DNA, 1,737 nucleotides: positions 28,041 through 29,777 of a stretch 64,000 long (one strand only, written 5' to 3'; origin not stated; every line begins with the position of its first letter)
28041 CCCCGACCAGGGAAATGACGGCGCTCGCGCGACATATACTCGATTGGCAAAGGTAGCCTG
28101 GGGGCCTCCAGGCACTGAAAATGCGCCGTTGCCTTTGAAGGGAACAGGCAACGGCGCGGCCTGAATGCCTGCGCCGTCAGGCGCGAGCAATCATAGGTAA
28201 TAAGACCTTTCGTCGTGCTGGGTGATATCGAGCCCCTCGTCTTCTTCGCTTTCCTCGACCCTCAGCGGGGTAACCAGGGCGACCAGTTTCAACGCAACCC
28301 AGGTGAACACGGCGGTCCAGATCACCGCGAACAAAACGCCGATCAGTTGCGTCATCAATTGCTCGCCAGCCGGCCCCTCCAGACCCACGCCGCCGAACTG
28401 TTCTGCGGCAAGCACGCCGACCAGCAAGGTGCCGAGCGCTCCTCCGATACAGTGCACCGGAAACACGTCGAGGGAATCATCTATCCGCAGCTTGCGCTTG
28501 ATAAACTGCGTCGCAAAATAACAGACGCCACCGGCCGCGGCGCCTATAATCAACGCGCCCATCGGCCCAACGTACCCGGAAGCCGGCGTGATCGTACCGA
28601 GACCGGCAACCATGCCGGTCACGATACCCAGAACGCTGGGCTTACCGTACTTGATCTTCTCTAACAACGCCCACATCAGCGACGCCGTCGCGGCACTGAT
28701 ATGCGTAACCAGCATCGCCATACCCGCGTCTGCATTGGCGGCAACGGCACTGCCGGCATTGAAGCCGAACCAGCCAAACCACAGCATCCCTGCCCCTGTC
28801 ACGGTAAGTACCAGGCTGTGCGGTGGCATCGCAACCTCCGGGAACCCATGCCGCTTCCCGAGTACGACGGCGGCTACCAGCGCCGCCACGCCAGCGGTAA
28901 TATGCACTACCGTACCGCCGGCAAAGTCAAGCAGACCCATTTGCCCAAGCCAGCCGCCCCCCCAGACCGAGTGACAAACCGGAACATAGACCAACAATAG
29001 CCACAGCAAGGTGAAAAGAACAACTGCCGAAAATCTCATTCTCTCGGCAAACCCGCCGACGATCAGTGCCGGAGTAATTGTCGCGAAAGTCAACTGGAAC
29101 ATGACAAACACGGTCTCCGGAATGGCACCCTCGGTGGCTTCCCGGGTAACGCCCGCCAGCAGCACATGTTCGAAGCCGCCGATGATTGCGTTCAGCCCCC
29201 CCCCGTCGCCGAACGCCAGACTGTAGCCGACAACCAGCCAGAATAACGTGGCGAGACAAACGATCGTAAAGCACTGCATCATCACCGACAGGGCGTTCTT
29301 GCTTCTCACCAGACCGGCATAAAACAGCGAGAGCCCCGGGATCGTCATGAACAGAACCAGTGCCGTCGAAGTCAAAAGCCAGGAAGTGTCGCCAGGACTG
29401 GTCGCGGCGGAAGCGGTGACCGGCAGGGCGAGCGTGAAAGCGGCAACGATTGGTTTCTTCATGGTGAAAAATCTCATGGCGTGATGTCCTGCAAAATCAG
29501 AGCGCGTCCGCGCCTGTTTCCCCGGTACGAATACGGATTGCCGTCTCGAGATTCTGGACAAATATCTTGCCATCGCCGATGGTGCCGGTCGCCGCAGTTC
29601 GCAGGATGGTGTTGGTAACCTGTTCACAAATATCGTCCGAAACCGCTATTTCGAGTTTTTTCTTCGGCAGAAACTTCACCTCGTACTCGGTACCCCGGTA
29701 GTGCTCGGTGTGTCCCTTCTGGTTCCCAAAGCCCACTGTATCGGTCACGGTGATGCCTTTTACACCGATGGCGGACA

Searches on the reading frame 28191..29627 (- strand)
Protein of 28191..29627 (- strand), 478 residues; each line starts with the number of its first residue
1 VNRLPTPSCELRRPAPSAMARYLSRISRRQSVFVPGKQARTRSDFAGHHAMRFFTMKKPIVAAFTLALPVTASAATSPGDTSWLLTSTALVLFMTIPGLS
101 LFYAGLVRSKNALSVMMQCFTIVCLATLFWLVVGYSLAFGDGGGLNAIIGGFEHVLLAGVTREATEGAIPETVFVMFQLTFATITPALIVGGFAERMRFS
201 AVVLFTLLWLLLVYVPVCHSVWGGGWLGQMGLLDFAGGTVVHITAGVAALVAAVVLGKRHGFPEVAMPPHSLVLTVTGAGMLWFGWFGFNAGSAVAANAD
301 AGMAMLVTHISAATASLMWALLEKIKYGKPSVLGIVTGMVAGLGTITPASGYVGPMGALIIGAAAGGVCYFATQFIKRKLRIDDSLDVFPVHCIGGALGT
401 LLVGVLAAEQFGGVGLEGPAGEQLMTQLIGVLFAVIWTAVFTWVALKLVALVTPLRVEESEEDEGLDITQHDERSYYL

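Call 42: search_protein_families(library=pfam, proteins=[window:28191-29627:-], max_evalue=0.00001)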
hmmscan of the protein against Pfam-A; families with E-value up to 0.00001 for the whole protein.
window:28191-29627:- (478 aa): 1 family
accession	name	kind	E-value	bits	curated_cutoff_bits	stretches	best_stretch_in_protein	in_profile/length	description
PF00909.26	Ammonium_transp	-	2.8e-119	398.8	23.2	1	83-476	2-399/399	Ammonium Transporter Family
